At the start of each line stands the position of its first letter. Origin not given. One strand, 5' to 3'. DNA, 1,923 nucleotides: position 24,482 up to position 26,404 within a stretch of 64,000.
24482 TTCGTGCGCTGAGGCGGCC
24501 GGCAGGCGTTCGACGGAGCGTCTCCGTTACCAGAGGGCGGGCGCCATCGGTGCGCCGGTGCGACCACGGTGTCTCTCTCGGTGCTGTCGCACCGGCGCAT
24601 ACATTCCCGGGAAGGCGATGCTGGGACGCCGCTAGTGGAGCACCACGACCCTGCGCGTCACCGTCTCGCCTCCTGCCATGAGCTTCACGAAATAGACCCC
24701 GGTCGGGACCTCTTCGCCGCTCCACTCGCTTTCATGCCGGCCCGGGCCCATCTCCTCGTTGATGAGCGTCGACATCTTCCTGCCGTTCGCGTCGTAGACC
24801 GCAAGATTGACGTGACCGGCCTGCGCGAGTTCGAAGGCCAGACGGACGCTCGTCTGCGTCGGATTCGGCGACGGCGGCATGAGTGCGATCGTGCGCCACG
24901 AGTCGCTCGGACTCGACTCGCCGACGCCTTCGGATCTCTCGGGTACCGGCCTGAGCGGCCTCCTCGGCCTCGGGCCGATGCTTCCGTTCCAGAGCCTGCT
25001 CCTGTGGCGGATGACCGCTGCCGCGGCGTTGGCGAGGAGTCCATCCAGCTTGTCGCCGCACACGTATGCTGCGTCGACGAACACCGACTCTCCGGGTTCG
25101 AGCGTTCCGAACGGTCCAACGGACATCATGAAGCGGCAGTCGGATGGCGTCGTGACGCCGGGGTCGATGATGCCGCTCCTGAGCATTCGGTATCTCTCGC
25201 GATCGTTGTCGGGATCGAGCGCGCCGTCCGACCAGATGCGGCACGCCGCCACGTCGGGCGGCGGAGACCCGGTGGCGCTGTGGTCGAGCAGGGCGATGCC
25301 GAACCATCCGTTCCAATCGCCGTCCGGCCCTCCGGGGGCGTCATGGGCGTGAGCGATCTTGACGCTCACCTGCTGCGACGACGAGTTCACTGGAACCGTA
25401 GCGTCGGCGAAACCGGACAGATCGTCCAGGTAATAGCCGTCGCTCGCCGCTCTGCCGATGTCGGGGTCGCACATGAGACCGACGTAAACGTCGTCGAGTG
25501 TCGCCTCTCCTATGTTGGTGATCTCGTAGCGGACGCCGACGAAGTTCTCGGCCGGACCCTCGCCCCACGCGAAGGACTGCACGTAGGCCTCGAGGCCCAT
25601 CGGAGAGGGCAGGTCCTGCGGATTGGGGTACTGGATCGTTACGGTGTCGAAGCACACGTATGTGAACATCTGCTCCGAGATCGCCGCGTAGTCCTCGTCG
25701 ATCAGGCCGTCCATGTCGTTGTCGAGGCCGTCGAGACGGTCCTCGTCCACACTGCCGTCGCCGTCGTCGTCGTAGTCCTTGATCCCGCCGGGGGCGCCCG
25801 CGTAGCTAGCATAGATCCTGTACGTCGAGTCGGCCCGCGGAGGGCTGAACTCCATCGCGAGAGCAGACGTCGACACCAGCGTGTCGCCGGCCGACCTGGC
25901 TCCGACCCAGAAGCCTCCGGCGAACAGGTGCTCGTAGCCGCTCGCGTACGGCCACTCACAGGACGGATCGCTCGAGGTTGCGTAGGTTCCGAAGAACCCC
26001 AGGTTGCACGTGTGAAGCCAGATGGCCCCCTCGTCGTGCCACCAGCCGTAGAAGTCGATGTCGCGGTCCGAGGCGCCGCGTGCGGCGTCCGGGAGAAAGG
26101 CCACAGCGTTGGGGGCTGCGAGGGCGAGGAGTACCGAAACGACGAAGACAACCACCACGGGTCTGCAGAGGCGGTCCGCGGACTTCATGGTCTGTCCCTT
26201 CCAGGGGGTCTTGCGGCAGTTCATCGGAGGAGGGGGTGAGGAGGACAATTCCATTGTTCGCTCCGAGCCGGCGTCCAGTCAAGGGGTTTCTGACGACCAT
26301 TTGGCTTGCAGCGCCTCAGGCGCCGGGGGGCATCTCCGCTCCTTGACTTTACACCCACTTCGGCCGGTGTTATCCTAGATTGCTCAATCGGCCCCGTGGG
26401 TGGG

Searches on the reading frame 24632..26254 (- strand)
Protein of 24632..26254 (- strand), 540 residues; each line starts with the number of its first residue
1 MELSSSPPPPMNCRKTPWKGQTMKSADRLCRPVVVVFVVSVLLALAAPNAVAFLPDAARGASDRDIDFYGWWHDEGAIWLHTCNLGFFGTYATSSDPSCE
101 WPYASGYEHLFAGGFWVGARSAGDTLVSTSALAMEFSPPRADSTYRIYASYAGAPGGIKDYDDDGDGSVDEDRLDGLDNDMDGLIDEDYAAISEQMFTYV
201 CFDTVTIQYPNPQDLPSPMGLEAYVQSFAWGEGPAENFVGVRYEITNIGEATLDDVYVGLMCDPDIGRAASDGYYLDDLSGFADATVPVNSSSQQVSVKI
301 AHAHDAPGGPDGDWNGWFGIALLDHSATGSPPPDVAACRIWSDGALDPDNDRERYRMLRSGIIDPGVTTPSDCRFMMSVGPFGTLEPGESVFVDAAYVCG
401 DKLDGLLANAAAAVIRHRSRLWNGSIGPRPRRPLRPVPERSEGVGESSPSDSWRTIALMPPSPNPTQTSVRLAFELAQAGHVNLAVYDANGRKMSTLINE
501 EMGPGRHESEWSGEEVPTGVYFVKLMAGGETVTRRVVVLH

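Call 16: search_protein_families(library=pfam, proteins=[window:24632-26254:-], max_evalue=1)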
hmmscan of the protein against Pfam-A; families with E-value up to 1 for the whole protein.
window:24632-26254:- (540 aa): 2 families
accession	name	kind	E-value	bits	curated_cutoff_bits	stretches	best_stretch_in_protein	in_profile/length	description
PF18962.6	Por_Secre_tail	-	1.3e-07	32.3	27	1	463-538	3-75/75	Secretion system C-terminal sorting domain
PF13860.13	FlgD_ig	-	0.0083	16.5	27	1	472-526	12-74/79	FlgD Ig-like domain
